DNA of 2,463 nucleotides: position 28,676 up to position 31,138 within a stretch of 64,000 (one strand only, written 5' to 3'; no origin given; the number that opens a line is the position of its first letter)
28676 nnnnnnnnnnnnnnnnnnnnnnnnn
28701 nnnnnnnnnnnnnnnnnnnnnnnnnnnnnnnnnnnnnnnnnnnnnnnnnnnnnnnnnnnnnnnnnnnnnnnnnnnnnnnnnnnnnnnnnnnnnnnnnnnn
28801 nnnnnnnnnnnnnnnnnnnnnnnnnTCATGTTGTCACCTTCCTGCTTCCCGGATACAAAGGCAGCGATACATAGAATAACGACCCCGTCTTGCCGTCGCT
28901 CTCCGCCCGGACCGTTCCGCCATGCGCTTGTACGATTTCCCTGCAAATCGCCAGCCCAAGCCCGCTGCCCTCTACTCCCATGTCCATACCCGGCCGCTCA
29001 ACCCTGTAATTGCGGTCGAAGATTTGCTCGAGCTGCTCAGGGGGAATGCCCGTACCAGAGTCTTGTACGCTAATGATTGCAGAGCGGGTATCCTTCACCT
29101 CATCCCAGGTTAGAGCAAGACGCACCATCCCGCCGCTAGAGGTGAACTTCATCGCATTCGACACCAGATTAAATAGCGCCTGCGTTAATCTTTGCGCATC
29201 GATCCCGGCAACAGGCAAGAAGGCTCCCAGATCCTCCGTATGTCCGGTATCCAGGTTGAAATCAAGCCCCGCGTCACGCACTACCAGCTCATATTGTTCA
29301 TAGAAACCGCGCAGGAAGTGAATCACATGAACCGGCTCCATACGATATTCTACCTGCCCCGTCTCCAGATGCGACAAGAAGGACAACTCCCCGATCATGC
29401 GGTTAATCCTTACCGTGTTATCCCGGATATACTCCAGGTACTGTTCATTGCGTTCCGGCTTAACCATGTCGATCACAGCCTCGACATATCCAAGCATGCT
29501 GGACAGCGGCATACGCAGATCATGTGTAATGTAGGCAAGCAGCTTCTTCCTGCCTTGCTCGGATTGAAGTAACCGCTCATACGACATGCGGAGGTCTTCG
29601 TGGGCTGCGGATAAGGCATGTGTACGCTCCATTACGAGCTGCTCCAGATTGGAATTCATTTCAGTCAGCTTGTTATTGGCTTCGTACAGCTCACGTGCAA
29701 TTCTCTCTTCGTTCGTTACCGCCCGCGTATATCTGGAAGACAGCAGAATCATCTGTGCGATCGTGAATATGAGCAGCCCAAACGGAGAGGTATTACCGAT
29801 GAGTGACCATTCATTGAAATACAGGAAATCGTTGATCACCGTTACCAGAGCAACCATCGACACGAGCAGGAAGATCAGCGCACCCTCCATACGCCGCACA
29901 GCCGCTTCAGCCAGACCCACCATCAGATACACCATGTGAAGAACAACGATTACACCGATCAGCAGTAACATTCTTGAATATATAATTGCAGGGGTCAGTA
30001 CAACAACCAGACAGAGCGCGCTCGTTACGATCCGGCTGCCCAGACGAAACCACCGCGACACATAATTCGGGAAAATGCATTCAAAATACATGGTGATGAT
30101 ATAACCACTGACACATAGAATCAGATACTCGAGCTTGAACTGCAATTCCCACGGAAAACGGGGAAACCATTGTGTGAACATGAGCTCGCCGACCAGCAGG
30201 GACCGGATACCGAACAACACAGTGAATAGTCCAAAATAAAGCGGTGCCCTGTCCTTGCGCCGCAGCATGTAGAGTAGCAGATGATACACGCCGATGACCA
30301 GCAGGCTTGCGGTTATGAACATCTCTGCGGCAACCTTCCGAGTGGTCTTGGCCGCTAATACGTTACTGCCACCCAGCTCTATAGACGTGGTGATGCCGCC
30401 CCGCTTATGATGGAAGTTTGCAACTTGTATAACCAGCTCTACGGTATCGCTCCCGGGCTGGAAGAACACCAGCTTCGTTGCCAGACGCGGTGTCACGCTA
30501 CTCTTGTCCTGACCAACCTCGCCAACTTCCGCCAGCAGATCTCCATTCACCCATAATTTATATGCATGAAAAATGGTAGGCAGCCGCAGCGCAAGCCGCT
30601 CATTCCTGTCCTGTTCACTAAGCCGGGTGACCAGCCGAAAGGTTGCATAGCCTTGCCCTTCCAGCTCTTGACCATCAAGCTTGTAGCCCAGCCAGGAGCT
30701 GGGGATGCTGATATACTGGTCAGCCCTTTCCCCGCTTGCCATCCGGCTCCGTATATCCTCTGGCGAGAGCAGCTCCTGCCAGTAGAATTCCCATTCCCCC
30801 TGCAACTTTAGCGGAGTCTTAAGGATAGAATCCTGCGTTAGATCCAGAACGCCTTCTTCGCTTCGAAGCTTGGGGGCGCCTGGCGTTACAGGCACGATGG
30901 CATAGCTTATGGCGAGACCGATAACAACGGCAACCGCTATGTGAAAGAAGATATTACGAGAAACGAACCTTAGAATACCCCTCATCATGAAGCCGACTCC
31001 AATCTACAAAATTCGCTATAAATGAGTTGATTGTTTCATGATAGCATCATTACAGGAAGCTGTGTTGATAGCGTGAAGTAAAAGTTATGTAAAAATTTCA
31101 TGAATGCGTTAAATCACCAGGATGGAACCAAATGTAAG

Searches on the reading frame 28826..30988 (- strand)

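Call 67: search_protein_families(library=pfam, proteins=[window:28826-30988:-], max_evalue=0.0001)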
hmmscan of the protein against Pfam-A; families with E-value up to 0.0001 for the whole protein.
window:28826-30988:- (720 aa): 3 families
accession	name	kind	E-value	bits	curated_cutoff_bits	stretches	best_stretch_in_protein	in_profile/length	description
PF02518.31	HATPase_c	-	2.2e-26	92.9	26.4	1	597-712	2-110/111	Histidine kinase-, DNA gyrase B-, and HSP90-like ATPase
PF07695.17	7TMR-DISM_7TM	-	1.3e-18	68.1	29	1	223-418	6-204/205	7TM diverse intracellular signalling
PF00512.31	HisKA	-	5.3e-13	49.3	26.9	1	480-544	2-66/66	His Kinase A (phospho-acceptor) domain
